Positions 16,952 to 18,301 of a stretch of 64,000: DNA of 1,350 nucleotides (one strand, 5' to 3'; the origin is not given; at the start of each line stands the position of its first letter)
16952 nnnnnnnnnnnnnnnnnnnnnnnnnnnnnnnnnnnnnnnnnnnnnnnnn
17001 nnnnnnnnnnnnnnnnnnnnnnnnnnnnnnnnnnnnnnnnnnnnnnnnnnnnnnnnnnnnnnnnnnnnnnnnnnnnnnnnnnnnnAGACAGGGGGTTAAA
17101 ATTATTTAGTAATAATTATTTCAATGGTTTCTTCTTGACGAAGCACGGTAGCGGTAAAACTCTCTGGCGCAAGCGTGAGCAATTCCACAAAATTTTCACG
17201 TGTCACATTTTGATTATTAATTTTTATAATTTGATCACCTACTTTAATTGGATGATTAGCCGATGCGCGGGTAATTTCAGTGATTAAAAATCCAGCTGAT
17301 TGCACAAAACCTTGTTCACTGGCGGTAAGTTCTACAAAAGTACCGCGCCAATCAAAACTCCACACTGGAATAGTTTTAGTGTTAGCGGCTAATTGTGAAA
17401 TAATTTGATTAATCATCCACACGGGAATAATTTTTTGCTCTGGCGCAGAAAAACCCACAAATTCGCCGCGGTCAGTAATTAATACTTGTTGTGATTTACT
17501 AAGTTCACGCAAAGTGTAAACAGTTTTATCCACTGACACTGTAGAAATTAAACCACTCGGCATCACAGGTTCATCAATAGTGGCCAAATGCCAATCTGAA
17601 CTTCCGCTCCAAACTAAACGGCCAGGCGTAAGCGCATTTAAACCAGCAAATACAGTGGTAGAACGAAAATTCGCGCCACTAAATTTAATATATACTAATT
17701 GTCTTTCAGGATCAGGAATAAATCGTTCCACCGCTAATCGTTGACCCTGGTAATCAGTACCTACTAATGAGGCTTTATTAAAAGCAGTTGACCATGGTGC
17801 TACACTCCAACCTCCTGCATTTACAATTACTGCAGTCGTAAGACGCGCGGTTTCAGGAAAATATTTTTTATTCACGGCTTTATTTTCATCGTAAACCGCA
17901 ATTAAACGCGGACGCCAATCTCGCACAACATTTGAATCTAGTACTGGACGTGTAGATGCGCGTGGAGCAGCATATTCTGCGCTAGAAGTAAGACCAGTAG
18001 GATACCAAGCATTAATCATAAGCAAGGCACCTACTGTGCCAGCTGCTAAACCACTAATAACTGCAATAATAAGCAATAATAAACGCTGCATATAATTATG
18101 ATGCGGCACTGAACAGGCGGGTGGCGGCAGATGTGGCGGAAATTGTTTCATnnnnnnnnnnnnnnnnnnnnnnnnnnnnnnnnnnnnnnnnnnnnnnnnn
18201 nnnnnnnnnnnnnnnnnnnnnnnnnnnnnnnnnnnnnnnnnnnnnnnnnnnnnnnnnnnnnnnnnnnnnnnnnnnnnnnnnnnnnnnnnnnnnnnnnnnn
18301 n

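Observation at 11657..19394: Seven-gene, tightly overlapping envelope operon terminating in a 1437-aa His-rich giant protein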

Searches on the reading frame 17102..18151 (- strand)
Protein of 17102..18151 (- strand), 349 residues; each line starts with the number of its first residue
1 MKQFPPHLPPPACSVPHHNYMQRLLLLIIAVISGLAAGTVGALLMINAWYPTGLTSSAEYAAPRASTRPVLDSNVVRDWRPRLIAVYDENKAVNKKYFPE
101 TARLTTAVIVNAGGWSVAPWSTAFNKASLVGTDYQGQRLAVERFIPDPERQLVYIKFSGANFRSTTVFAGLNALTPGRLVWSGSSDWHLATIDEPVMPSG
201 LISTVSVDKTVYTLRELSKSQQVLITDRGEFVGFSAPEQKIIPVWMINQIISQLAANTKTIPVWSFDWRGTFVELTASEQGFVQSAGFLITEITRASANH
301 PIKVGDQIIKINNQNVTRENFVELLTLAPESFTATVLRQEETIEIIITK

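Call 4: search_protein_families(library=pfam, proteins=[window:17102-18151:-], max_evalue=1)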
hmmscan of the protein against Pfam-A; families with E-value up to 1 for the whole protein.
window:17102-18151:- (349 aa): 3 families
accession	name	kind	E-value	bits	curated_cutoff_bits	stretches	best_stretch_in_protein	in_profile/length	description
PF00595.29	PDZ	-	0.00044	21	23.2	1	286-317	25-58/81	PDZ domain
PF17820.7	PDZ_6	-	0.0092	16.1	27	1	302-332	16-48/54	PDZ domain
PF13180.12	PDZ_2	-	0.14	12.9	27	1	289-319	15-47/80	PDZ domain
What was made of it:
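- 17102..18151 (-): g3: membrane-anchored HtrA/DegQ-type protease-like region plus PDZ domain, without a conserved catalytic triad. It has a 23-aa cytoplasmic tail with an invariant PHLP motif. Weak Pfam PDZ hit (call 4).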

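Call 5: search_protein_families(library=ncbifam, proteins=[window:17102-18151:-], max_evalue=1)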
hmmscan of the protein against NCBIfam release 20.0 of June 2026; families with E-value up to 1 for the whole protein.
window:17102-18151:- (349 aa): 5 families
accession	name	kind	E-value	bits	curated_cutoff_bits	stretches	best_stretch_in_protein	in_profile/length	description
NF047968.1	SerProtHtrA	equivalog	0.004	16.6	470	1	228-345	236-353/357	serine protease HtrA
TIGR00054.1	TIGR00054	equivalog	0.0068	15.3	147.55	1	217-348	145-268/421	RIP metalloprotease RseP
TIGR02860.1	spore_IV_B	equivalog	0.034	13.1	305.25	1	296-347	125-178/402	SpoIVB peptidase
TIGR02037.1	degP_htrA_DO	subfamily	0.066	12.1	416.2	1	242-322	215-297/434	Do family serine endopeptidase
NF051464.1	tail_spec_CT441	exception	0.11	11.1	700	1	290-328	262-303/645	tail-specific protease Tsp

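Call 11: find_homologous_proteins(query=window:17102-18151:-)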
Query window:17102-18151:- (349 aa): 21 proteins with E <= 0.001 among 5490 candidates.
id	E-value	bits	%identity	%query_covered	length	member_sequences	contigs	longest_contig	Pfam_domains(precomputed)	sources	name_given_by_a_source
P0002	9.4e-230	779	100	100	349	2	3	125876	-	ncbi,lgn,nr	ncbi:MAG: hypothetical protein KAZ30_00255 [Candidatus Magasanikbacteria bacterium]|nr:hypothetical 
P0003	2.3e-201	686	86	100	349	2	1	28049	-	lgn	-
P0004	2.9e-187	640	77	100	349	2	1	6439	-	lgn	-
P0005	9.4e-186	635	78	100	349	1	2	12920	-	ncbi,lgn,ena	-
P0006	3.7e-184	629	77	100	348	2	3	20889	-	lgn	-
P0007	1.7e-176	604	73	100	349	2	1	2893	-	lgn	-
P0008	1.9e-175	601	73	100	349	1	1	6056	-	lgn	-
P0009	6.5e-96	339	47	100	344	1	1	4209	-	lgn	-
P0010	1.1e-95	339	46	100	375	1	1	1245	-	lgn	-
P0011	5.8e-95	336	46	100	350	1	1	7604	-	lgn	-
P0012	9.6e-93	329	45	100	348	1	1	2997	-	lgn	-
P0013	1.6e-91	325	44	100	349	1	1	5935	-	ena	-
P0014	4.3e-91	324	45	100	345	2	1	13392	-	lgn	-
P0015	5.7e-90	320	45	100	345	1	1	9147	-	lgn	-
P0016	1.0e-89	319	43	100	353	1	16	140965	-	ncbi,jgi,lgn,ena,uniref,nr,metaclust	ncbi:MAG: hypothetical protein A2821_02740 [Candidatus Magasanikbacteria bacterium RIFCSPHIGHO2_01_F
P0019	5.5e-85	303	43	100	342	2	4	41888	-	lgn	-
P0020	4.0e-68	248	37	100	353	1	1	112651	-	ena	-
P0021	3.0e-40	156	38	64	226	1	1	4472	-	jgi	jgi:hypothetical protein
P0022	4.1e-40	156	31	99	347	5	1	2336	-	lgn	-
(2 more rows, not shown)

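Call 12: find_encoding_contigs(protein=P0003, flank=10000, max_places=2)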
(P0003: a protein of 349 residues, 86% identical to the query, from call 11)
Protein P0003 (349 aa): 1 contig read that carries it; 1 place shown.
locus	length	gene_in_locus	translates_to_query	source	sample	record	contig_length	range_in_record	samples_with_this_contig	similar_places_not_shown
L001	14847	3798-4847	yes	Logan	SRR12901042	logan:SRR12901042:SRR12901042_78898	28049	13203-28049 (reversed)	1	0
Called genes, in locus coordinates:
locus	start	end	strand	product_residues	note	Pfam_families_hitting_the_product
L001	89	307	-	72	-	-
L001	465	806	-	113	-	PF00453:Ribosomal_L20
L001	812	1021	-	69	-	-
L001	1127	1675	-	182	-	PF05198:IF3_N, PF00707:IF3_C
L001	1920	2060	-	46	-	-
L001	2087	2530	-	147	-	PF01668:SmpB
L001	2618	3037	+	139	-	-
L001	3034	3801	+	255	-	-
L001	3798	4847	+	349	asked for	-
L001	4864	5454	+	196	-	PF02706:Wzz (faint)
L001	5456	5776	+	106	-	PF18908:DUF5663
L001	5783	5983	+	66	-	-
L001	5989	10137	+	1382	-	-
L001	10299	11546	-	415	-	-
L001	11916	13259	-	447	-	-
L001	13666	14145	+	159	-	-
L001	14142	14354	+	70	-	-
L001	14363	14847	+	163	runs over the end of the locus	PF01936:NYN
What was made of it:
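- In L001, the locus with the longest sequence beyond the giant, the stored sequence (about 1 kb past the GC-rich island) shows an NYN gene rather than glycan genes (call 12).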

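Call 13: find_encoding_contigs(protein=P0016, flank=10000, max_places=2)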
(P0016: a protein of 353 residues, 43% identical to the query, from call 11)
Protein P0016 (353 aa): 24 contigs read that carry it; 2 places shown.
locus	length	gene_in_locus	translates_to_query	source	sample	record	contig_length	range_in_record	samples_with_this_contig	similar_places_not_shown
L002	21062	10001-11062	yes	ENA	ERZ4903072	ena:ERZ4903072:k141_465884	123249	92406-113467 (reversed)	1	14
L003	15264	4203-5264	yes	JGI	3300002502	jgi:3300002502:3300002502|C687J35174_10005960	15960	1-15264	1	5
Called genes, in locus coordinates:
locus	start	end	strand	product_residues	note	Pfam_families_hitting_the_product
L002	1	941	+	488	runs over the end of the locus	PF00224:PK, PF02887:PK_C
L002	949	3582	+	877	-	-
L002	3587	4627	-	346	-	-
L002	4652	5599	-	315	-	PF00085:Thioredoxin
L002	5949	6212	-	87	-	PF01541:GIY-YIG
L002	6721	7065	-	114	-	PF00453:Ribosomal_L20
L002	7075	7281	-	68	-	PF01632:Ribosomal_L35p (weak)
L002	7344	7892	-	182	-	PF05198:IF3_N, PF00707:IF3_C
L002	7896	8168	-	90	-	PF01541:GIY-YIG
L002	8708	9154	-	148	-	PF01668:SmpB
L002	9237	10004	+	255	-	-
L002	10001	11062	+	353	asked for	-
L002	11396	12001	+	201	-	PF02706:Wzz (weak)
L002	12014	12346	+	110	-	PF18908:DUF5663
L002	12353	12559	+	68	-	-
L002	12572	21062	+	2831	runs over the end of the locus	PF21663:WipA_Phos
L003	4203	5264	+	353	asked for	-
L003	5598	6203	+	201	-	PF02706:Wzz (weak)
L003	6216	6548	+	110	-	PF18908:DUF5663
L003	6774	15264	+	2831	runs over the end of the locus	PF21663:WipA_Phos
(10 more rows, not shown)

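Call 14: find_encoding_contigs(protein=P0020, flank=10000, max_places=2)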
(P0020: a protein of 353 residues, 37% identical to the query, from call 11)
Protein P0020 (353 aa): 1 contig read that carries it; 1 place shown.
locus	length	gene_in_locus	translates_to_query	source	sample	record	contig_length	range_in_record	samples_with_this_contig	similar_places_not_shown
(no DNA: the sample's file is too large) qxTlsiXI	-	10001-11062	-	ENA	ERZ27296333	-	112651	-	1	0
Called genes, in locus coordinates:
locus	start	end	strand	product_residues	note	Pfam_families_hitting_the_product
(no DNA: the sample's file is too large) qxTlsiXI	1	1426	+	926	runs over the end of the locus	PF01326:PPDK_N, PF00391:PEP-utilizers, PF02896:PEP-utilizers_C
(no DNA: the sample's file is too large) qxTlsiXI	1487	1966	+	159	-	-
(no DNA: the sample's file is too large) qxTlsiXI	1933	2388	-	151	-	-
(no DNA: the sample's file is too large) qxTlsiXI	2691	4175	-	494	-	PF03193:RsgA_GTPase (faint), PF00005:ABC_tran, PF02463:SMC_N (faint), PF13401:AAA_22 (faint), PF13476:AAA_23 (faint), PF13555:AAA_29 (faint), PF13304:AAA_21 (faint), PF00005:ABC_tran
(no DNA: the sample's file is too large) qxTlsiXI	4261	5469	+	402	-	PF07995:GSDH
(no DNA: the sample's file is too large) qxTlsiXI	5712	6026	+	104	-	-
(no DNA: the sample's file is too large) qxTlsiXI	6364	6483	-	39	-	-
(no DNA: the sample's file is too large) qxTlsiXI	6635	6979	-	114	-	PF00453:Ribosomal_L20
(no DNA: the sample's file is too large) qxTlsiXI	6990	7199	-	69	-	-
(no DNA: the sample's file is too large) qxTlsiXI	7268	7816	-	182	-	PF05198:IF3_N, PF00707:IF3_C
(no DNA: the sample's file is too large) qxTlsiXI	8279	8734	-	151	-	PF01668:SmpB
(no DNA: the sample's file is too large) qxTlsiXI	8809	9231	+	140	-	-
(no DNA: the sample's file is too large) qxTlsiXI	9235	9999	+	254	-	-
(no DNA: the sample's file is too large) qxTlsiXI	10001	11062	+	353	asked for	-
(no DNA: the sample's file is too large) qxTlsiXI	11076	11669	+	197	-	PF02706:Wzz (weak)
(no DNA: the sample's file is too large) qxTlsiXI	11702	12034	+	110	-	PF18908:DUF5663 (weak)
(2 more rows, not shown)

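Call 17: search_protein_families(library=pfam, proteins=[L002:12572-21061:+, L001:5989-10137:+, L002:9237-10004:+, L002:11396-12001:+, L002:12014-12346:+, L002:12353-12559:+, L001:2618-3037:+], max_evalue=0.1)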
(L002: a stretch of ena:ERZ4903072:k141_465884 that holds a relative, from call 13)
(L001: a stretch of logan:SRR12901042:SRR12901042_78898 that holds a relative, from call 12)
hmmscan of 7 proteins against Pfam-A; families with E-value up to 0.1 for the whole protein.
L002:12572-21061:+ (2830 aa): 1 family
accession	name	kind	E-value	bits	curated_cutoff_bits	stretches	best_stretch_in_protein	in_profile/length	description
PF21663.2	WipA_Phos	-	2.1e-18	67.1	27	1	1105-1316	3-234/238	WipA-like, phosphatase domain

L001:5989-10137:+ (1382 aa): 1 family
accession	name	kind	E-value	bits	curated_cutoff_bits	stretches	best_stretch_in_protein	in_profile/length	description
PF02685.22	Glucokinase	-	0.052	13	22.1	1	863-915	214-266/314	Glucokinase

L002:9237-10004:+ (255 aa): 0 families

L002:11396-12001:+ (201 aa): 1 family
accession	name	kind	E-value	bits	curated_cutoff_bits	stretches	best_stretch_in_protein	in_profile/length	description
PF02706.20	Wzz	-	9.2e-06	26.3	25.5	1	7-82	11-87/91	Chain length determinant protein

L002:12014-12346:+ (110 aa): 2 families
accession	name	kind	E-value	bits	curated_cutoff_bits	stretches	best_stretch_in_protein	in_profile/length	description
PF18908.5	DUF5663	-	0.0014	19.6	23.7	1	16-100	1-83/84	Protein of unknown function (DUF5663)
PF12491.13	ApoB100_C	-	0.023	15.1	27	0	4-21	33-50/57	Apolipoprotein B100 C terminal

L002:12353-12559:+ (68 aa): 0 families

L001:2618-3037:+ (139 aa): 0 families
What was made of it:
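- The enzymatic head is variable (call 17).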

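Call 20: find_related_loci(query=A1, collection=genome_contigs, flank=10000)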
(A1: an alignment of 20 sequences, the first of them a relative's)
Query A1 (349 aa) in genome_contigs; peptide patterns used: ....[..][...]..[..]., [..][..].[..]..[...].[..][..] (x = any residue, [..] = any of these).
28 stretches matched a pattern; 3 encode a relative of the query (tblastn E <= 1e-3); 3 distinct loci.
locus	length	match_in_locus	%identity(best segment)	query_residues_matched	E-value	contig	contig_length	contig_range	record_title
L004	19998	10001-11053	43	1-349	9e-98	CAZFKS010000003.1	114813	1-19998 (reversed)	MAG TPA_asm: uncultured Gammaproteobacteria bacterium isolate SRP257259_co1_329 genome assembly, contig: NODE_137_length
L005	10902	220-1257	44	1-349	8e-94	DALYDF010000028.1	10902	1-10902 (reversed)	MAG TPA_asm: Candidatus Magasanikbacteria bacterium isolate CTOTU14220 NODE_1468_length_10902_cov_3.866046, whole genome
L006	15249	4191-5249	43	1-349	3e-92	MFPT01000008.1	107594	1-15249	MAG: Candidatus Magasanikbacteria bacterium RIFCSPHIGHO2_01_FULL_41_23 rifcsphigho2_01_scaffold_203, whole genome shotgu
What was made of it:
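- Tried and rejected: Genomes: 3 loci (call 20).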

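Call 25: search_protein_families(library=pfam, proteins=[L004:19038-19997:+, L005:8225-9049:+, L005:9372-10283:+, L001:10299-11546:-], max_evalue=0.01)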
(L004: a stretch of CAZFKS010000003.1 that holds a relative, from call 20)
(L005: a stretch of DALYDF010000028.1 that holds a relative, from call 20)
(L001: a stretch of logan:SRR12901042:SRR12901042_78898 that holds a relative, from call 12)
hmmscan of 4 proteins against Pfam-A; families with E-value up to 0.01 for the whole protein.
L004:19038-19997:+ (320 aa): 1 family
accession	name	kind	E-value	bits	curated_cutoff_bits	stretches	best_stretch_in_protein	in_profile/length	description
PF02412.23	TSP_3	-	5.8e-37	125.5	25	5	153-188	1-36/36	Thrombospondin type 3 repeat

L005:8225-9049:+ (274 aa): 0 families

L005:9372-10283:+ (303 aa): 0 families

L001:10299-11546:- (415 aa): 0 families

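Call 35: search_solved_structures(query=A1, max_evalue=1, show_alignments=1)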
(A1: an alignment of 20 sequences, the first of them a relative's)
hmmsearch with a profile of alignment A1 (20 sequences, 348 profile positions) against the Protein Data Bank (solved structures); distinct sequences matched with E-value up to 1: 54.
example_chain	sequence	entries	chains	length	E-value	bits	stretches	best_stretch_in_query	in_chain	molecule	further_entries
6z05_A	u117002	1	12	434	3.4e-09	39.3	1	103-316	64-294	DegQ family serine endoprotease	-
3mh4_A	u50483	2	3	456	9.1e-08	34.6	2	279-346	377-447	Protease do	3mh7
3mh5_A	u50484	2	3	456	9.3e-08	34.5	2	279-346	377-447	Protease do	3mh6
3otp_A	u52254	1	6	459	1.1e-07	34.3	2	279-346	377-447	Protease do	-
6jjk_A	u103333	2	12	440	1.2e-07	34.2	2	279-345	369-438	Periplasmic serine endoprotease DegP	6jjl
1ky9_A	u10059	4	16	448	1.2e-07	34.2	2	279-345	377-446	PROTEASE DO | Periplasmic serine endoprotease DegP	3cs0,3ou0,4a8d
2zle_A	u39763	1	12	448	1.2e-07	34.1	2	279-345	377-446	Protease do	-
6jjo_A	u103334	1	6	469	1.3e-07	34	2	279-345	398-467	Periplasmic serine endoprotease DegP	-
4ynn_A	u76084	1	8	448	1.4e-06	30.7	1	108-346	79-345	Protease DO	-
4yo1_A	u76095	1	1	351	3.5e-06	29.4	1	108-346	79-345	DegQ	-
3pv3_A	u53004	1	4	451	5.7e-06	28.7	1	108-344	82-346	DegQ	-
3pv2_A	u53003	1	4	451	6.2e-06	28.5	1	108-344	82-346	DegQ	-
3pv5_A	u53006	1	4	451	8.2e-06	28.1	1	108-344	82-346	DegQ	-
3pv4_A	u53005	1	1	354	0.00019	23.6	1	107-344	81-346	DegQ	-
8f0a_D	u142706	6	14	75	0.00069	21.8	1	280-345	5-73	Periplasmic serine endoprotease DegP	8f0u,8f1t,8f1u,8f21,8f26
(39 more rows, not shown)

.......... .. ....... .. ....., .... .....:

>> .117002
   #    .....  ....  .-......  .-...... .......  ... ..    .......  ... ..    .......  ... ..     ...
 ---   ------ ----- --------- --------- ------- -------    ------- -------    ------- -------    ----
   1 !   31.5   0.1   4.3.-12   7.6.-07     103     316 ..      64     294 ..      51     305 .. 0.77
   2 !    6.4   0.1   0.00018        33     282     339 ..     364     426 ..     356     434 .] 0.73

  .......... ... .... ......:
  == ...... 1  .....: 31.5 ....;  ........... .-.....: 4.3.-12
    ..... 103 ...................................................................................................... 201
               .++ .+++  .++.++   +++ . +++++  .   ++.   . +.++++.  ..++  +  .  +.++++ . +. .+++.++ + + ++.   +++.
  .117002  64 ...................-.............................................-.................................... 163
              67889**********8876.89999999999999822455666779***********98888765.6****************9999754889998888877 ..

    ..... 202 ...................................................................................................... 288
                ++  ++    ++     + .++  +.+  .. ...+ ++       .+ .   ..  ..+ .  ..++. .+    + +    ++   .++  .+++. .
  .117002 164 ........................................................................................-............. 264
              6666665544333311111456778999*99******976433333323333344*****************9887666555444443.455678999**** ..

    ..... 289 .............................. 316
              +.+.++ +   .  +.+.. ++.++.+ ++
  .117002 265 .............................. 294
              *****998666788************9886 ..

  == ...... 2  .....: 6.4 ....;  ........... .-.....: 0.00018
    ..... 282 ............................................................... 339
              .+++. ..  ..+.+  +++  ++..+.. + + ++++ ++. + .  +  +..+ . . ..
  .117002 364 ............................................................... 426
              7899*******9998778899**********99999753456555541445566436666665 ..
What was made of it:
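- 17102..18151 (-): Family profile against DegQ 6z05, E 3.4e-9 over aa 103-316, with further hits to DegP PDZ domains (call 35).
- On HtrA/DegP (S1C) proteases: The profile of 20 g3 homologues hits DegQ 6z05 at E 3.4e-9, with query aa 103-316 aligned to chain 64-294 (call 35). Profile hits to DegP PDZ domains at E ~1e-7 (call 35).
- Closest known: HtrA/DegP/DegQ/DegS family. Same: The g3 family profile aligns to DegQ across the protease and PDZ regions (E 3.4e-9) and to DegP PDZ domains (call 35).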

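Call 41: search_protein_families(library=pfam, proteins=[L002:9237-10004:+, L004:9237-10004:+, L001:2618-3037:+, L004:8752-9240:+, L002:12353-12559:+, L004:11989-12195:+], max_evalue=10)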
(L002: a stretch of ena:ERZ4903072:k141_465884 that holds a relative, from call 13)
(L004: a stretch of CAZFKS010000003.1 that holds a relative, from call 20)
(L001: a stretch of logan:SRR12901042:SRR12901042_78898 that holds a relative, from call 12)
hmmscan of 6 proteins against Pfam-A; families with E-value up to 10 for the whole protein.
L002:9237-10004:+ (255 aa): 0 families

L004:9237-10004:+ (255 aa): 0 families

L001:2618-3037:+ (139 aa): 1 family
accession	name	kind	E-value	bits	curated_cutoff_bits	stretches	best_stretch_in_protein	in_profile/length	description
PF02344.20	Myc-LZ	-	0.1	12.8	24.3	1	117-131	1-15/31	Myc leucine zipper domain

L004:8752-9240:+ (162 aa): 1 family
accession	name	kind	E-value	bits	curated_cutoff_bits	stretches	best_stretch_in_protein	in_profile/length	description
PF11118.13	DUF2627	-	0.0086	17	22.4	1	21-54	32-66/76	Protein of unknown function (DUF2627)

L002:12353-12559:+ (68 aa): 0 families

L004:11989-12195:+ (68 aa): 2 families
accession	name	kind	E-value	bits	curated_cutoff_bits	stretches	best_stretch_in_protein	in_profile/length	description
PF04803.17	Cor1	-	0.00093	19.9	32.1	1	10-54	80-124/132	Cor1/Xlr/Xmr conserved region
PF23460.1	ZMYND8_CC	-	0.037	14.7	27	1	7-60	4-58/65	ZMYND8 protein coiled-coil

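Call 42: search_protein_families(library=padloc, proteins=[window:17102-18151:-], max_evalue=0.01)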
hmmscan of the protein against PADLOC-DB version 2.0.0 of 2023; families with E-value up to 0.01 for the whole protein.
window:17102-18151:- (349 aa): 0 families

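Call 43: search_protein_families(library=phrogs, proteins=[window:17102-18151:-], max_evalue=0.01)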
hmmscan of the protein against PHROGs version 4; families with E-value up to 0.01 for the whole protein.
window:17102-18151:- (349 aa): 1 family
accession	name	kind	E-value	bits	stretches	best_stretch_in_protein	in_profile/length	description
phrog_11383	-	unknown function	0.00037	21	1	242-318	343-420/462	-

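Call 45: find_encoding_contigs(protein=P0019, flank=10000, max_places=1)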
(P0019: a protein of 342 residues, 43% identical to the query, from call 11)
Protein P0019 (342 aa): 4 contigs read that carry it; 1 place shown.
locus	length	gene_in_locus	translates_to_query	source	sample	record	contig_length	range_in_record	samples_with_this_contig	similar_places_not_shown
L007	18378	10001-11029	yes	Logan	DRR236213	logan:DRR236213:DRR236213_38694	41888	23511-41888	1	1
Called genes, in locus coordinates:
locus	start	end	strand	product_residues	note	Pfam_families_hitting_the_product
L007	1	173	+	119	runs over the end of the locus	-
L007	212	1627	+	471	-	PF00224:PK, PF02887:PK_C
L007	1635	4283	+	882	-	-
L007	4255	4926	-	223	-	-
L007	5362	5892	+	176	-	PF03118:RNA_pol_A_CTD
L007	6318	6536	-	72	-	-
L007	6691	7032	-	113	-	PF00453:Ribosomal_L20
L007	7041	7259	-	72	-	-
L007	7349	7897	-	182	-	PF05198:IF3_N, PF00707:IF3_C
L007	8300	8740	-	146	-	PF01668:SmpB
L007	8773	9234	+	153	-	-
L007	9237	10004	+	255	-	-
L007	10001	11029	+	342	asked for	-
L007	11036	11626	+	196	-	-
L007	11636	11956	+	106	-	PF18908:DUF5663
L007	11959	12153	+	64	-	-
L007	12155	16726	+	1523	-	-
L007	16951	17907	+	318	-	-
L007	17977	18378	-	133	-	?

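Call 46: find_encoding_contigs(protein=P0014, flank=10000, max_places=1)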
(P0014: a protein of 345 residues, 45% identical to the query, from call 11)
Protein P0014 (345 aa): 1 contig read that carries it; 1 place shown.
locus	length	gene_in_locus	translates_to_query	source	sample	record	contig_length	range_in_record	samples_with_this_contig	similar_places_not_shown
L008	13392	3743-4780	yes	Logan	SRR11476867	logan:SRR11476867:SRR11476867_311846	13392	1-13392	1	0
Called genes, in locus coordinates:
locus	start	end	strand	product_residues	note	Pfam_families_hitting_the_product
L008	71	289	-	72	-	-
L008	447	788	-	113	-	PF00453:Ribosomal_L20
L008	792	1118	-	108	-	-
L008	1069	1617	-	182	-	PF05198:IF3_N, PF00707:IF3_C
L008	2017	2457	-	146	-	PF01668:SmpB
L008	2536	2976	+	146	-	-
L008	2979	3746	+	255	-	-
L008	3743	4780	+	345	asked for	-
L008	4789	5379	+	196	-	-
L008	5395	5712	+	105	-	PF18908:DUF5663 (weak)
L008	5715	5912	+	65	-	-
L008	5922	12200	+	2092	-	-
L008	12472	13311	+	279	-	-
